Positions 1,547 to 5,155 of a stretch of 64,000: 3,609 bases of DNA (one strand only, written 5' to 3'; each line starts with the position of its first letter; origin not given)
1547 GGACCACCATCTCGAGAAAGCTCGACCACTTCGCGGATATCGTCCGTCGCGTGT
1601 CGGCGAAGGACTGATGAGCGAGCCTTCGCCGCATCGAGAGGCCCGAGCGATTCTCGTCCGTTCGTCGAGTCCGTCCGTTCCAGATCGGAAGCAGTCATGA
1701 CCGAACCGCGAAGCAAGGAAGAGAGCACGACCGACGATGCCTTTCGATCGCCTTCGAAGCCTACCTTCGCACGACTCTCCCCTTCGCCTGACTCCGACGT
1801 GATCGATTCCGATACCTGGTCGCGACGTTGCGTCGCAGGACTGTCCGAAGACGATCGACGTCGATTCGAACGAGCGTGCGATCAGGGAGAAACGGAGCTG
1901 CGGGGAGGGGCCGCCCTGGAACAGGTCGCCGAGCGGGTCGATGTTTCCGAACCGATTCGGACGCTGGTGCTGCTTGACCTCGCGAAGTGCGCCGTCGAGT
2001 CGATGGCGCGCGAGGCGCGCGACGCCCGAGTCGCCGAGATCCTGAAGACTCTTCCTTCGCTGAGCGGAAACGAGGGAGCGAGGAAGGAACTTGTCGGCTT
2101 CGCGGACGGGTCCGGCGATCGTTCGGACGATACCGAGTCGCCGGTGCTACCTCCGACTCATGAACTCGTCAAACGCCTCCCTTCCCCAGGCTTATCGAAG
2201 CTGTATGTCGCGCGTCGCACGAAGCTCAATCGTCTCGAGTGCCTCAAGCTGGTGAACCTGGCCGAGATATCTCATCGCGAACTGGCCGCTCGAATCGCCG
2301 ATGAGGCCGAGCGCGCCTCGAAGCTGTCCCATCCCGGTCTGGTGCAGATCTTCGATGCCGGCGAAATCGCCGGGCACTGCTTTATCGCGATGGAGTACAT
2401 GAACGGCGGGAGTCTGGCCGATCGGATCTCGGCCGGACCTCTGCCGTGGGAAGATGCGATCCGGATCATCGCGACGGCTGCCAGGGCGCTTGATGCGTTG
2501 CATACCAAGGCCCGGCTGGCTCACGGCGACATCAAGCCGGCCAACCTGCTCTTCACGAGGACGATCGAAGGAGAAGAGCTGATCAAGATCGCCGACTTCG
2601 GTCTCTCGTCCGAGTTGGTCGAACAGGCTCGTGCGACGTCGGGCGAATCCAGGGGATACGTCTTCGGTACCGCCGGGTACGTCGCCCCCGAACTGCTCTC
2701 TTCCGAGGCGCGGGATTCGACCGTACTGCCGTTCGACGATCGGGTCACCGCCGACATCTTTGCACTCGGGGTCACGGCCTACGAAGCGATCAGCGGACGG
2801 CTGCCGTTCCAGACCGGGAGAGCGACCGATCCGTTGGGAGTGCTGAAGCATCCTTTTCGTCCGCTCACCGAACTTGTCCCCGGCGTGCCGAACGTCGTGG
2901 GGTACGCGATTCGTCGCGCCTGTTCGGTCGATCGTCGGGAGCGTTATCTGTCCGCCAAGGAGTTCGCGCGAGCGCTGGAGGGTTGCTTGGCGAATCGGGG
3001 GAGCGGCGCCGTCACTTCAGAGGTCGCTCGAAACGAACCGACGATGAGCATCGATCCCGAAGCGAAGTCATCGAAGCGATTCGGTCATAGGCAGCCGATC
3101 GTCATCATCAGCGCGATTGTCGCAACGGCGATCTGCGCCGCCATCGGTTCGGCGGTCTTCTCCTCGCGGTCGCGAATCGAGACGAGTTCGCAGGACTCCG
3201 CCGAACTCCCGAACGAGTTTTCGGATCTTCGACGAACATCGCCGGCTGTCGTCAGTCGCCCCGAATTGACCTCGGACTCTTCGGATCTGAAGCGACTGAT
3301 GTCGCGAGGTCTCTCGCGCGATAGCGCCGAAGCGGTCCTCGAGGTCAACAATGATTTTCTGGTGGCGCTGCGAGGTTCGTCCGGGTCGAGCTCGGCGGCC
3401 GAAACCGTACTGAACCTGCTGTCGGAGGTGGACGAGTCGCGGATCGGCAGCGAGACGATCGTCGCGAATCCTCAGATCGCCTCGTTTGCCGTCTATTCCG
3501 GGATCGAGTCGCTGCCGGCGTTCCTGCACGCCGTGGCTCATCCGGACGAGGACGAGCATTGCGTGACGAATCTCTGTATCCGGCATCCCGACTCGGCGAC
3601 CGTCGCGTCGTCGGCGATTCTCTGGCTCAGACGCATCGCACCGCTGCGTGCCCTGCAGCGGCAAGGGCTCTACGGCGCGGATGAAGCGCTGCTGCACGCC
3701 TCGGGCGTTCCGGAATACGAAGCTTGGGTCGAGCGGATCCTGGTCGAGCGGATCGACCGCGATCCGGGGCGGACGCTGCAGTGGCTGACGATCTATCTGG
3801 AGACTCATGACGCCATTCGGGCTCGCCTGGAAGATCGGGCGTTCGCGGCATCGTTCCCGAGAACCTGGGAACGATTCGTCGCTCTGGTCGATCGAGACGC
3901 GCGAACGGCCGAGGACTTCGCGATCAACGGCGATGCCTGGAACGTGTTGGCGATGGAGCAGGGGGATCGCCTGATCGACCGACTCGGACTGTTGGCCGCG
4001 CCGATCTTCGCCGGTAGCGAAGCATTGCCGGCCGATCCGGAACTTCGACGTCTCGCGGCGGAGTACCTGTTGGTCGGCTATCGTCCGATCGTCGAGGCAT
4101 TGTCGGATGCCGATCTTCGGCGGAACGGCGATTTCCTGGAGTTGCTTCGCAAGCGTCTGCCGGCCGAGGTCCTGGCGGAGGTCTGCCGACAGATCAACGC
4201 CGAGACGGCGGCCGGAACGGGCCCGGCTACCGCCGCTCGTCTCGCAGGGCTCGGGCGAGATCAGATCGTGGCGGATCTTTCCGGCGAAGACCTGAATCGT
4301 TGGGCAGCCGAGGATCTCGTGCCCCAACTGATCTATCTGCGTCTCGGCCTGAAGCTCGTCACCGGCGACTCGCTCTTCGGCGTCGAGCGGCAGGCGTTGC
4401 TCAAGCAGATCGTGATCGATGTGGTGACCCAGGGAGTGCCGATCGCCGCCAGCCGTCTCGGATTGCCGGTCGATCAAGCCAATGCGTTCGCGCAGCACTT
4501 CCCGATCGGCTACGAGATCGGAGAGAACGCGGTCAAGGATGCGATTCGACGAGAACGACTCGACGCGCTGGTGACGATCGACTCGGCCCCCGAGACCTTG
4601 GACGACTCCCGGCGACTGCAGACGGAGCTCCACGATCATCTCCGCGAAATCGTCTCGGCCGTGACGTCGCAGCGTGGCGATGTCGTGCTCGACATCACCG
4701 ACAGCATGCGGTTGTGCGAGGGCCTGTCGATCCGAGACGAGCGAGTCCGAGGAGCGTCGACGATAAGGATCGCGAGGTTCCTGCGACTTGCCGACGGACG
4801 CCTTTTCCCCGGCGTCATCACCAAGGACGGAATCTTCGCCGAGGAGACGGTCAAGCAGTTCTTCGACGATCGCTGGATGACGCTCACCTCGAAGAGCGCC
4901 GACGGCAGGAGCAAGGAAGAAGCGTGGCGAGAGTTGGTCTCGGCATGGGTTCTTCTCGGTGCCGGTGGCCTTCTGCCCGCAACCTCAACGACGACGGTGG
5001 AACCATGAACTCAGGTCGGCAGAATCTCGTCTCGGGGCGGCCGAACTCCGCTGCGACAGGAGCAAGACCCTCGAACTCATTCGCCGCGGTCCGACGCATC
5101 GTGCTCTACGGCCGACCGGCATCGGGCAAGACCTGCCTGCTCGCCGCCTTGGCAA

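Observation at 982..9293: Translationally coupled HTH / Ser-Thr kinase / membrane GTPase / membrane-partner operon with no named-system match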

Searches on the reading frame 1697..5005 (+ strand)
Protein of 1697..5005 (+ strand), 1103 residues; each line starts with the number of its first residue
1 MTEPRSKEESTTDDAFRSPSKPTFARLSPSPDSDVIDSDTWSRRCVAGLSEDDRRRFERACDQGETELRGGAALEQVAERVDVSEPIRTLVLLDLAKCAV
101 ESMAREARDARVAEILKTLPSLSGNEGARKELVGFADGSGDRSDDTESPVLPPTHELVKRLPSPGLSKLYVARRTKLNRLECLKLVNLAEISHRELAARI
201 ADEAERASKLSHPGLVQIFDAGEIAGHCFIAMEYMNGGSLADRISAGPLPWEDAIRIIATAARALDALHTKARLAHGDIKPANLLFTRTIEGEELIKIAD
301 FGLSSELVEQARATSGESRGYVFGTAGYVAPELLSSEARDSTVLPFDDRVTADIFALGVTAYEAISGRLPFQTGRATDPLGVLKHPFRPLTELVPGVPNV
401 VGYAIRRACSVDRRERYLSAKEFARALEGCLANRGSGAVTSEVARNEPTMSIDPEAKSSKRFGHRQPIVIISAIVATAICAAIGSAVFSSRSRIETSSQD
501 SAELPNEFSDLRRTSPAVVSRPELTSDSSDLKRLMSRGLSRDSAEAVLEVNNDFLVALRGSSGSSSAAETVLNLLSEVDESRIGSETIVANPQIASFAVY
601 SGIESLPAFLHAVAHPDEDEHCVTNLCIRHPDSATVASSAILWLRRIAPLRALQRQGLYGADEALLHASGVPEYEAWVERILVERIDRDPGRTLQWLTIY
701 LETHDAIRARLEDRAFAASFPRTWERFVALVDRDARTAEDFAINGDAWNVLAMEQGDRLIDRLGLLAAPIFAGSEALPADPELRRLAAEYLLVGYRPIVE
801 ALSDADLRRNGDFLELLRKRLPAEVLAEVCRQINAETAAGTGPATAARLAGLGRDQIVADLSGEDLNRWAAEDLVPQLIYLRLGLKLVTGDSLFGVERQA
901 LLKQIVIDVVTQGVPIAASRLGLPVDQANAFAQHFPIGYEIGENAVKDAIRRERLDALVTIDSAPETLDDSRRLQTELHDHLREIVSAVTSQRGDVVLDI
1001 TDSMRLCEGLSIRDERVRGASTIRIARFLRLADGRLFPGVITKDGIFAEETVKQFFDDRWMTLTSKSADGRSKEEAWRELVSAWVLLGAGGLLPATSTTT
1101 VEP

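Call 8: search_protein_families(library=pfam, proteins=[window:1697-5005:+], max_evalue=1)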
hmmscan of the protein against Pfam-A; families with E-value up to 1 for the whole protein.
window:1697-5005:+ (1103 aa): 4 families
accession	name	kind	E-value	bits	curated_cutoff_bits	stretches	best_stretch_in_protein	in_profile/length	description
PF00069.31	Pkinase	-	5.2e-33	115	31.7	1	167-375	13-201/263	Protein kinase domain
PF07714.23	PK_Tyr_Ser-Thr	-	1.2e-17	64.6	23.1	1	190-378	38-212/258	Protein tyrosine and serine/threonine kinase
PF01636.29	APH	-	9.2e-05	22.7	23.2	1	193-269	29-108/239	Phosphotransferase enzyme family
PF17667.7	Pkinase_fungal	-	0.03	13.5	24.1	1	258-336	292-367/387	Fungal protein kinase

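Call 9: search_protein_families(library=padloc, proteins=[window:1697-5005:+], max_evalue=1)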
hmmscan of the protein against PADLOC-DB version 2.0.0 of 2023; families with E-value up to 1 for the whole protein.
window:1697-5005:+ (1103 aa): 31 families (the best 25 are shown)
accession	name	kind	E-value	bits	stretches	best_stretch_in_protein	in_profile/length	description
PDLC04053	PD-T4-6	-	9.2e-51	171.1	1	156-451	12-290/311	-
PDLC04042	PD-T4-6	-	1.5e-49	167.2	1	155-434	11-276/292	-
PDLC04054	PD-T4-6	-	9.4e-49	164.7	1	157-446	14-289/347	-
PDLC04043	PD-T4-6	-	3.8e-47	159.4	1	156-577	18-404/452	-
PDLC04039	PD-T4-6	-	2.2e-44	150.2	1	156-448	17-293/458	-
PDLC04138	mad6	-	9.1e-42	141.8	1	169-442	67-325/659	mads_6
PDLC04060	PD-T4-6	-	5.8e-41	138.9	1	155-445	10-284/486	-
PDLC04041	PD-T4-6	-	1.3e-39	134.7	1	156-461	31-317/443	-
PDLC04047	PD-T4-6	-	3e-38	129.7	1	156-474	13-316/327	-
PDLC04061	PD-T4-6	-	1.3e-37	128.5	1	155-455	18-308/510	-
PDLC04057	PD-T4-6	-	3.7e-36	123.1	1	156-448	11-289/443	-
PDLC04040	PD-T4-6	-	1.3e-34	117.9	1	165-441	6-276/547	-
PDLC01088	C3a189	-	8.1e-33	111.9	1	162-476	6-282/840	kinase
PDLC04048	PD-T4-6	-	1.7e-32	111.2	1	156-433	13-275/354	-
PDLC04064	PD-T4-6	-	4.8e-31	106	1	163-434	30-284/369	-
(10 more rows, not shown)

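Call 10: search_protein_families(library=ncbifam, proteins=[window:1697-5005:+], max_evalue=1)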
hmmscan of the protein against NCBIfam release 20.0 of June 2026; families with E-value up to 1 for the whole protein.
window:1697-5005:+ (1103 aa): 13 families
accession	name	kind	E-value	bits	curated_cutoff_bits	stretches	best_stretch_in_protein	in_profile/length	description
NF033483.0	PknB_PASTA_kin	equivalog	1.2e-46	159.9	450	1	156-460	10-299/563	Stk1 family PASTA domain-containing Ser/Thr kinase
NF047741.1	antiphage_MADS6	equivalog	1e-25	90.4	460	2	256-442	303-472/612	methylation-associated defense system protein kinase MAD6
NF052427.1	StpK7MSMEG_1200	equivalog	1.7e-25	89.6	900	1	156-494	10-324/601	serine/threonine protein kinase StpK7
TIGR03903.1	TOMM_kin_cyc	equivalog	1.3e-17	63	705.75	1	183-467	8-288/1267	TOMM system kinase/cyclase fusion protein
NF033442.0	BREX_PglW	equivalog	6.4e-15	54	990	2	194-313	549-669/1391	BREX system serine/threonine kinase PglW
NF009651.0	PRK13184.1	equivalog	1.5e-08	33.1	839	1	156-432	5-292/932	serine/threonine-protein kinase PknD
NF038151.1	lanthi_synth_III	equivalog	3.9e-06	25.5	575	1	197-342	267-413/833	class III lanthionine synthetase LanKC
TIGR03724.2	arch_bud32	equivalog_domain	0.0001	21.9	125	1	227-305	67-132/193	KEOPS complex kinase/ATPase Bud32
NF011463.0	PRK14879.1-4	equivalog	0.0012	18.3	188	1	228-305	93-161/237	Kae1-associated kinase Bud32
NF058632.1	SerThrKinPrkT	equivalog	0.0038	16.3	280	1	227-289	94-153/322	serine/threonine protein kinase PrkT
NF043056.1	T4SS_LegK1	equivalog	0.021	13.4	550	1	269-341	205-268/516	Dot/Icm T4SS effector kinase LegK1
NF007174.0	PRK09605.1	equivalog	0.053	12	447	1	227-305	410-474/535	bifunctional N(6)-L-threonylcarbamoyladenine synthase/serine/threonine protein kinase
NF052299.1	CT360_fam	equivalog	0.22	11.1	250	1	942-1010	23-89/207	CT360 family protein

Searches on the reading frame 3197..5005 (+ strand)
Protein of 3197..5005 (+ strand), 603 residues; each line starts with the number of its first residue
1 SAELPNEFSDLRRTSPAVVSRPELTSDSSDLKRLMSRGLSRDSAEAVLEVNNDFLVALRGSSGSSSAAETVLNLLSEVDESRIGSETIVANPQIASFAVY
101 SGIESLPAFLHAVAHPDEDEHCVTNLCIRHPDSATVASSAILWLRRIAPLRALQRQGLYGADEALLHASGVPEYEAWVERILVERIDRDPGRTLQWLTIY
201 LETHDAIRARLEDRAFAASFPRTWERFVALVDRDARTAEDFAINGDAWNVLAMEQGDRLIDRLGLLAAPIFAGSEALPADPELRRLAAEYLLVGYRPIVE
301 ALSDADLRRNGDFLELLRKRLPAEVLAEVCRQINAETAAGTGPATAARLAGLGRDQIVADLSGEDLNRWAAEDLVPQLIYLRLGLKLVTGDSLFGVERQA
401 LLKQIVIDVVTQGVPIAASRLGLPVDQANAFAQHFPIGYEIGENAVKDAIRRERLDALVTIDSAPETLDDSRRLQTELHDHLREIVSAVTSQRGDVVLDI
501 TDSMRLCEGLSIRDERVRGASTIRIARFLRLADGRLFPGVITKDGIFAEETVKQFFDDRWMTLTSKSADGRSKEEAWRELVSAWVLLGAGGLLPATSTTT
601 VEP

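Call 42: search_solved_structures(query=A4, max_evalue=10)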
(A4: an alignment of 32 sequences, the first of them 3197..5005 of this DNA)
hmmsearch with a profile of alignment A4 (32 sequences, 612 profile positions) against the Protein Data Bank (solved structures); distinct sequences matched with E-value up to 10: 12.
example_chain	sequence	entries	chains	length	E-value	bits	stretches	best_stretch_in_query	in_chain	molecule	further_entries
4v4v_BM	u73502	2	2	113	0.12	13.8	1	443-493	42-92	50S ribosomal protein L18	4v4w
6q97_O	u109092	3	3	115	0.12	13.8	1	443-493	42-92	50S ribosomal protein L18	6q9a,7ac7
23wi_O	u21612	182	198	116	0.13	13.7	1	443-493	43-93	50S ribosomal protein L18 | 50S ribosomal protein uL18 | Large ribosomal subunit protein uL18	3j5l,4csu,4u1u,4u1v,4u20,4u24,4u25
10qm_W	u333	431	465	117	0.13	13.7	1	443-493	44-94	Large ribosomal subunit protein uL18 | 50S ribosomal protein L18 | 50S ribosomal protein L16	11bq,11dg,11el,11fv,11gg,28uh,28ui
5h77_A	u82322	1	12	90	0.34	12.3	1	312-375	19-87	cAMP-dependent protein kinase type II-alpha regulatory subunit,Immunoglobulin G-binding pr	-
3fdd_A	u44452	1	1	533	0.4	12.1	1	354-399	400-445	L-aspartate-beta-decarboxylase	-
8ka7_A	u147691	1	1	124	0.46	11.9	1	417-484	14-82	De novo design protein -NB7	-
5fg0_A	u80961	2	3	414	0.48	11.8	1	255-320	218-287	E3 ubiquitin-protein ligase listerin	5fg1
9hig_n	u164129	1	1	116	0.61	11.5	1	439-492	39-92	Large ribosomal subunit protein uL18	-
3a4l_A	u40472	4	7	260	0.82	11.1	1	31-103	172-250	L-seryl-tRNA(Sec) kinase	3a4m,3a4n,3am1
3adb_A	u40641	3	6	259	0.98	10.8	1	31-102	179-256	L-seryl-tRNA(Sec) kinase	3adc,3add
3j79_X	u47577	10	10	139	1.6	10.1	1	469-542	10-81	60S ribosomal protein eL22 | 60S ribosomal protein L22, putative | 60S ribosomal protein L22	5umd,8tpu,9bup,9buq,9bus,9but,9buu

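Call 46: search_protein_families(library=pfam, alignment_id=A4, max_evalue=0.1)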
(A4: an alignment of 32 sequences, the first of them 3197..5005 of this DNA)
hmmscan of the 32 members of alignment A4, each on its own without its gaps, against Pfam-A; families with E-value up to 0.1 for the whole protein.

A. member 1, window:3197-5005:+ (603 aa): 0 families

B. families by the number of members that match (of 32 scanned): 9 families
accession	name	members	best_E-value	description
PF09281.16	Taq-exonuc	2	0.029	Taq polymerase, exonuclease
PF11795.13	DUF3322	1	0.011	Uncharacterized protein conserved in bacteria N-term (DUF3322)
PF04362.19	Iron_traffic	1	0.028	Bacterial Fe(2+) trafficking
PF12554.13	MOZART1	1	0.064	Mitotic-spindle organizing gamma-tubulin ring associated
PF24881.1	DUF7739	1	0.068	Domain of unknown function (DUF7739)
PF03533.19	SPO11_like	1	0.074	SPO11 homologue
PF12728.13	HTH_17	1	0.078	Helix-turn-helix domain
PF02885.22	Glycos_trans_3N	1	0.089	Glycosyl transferase family, helical bundle domain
PF10557.15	Cullin_Nedd8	1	0.09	Cullin protein neddylation domain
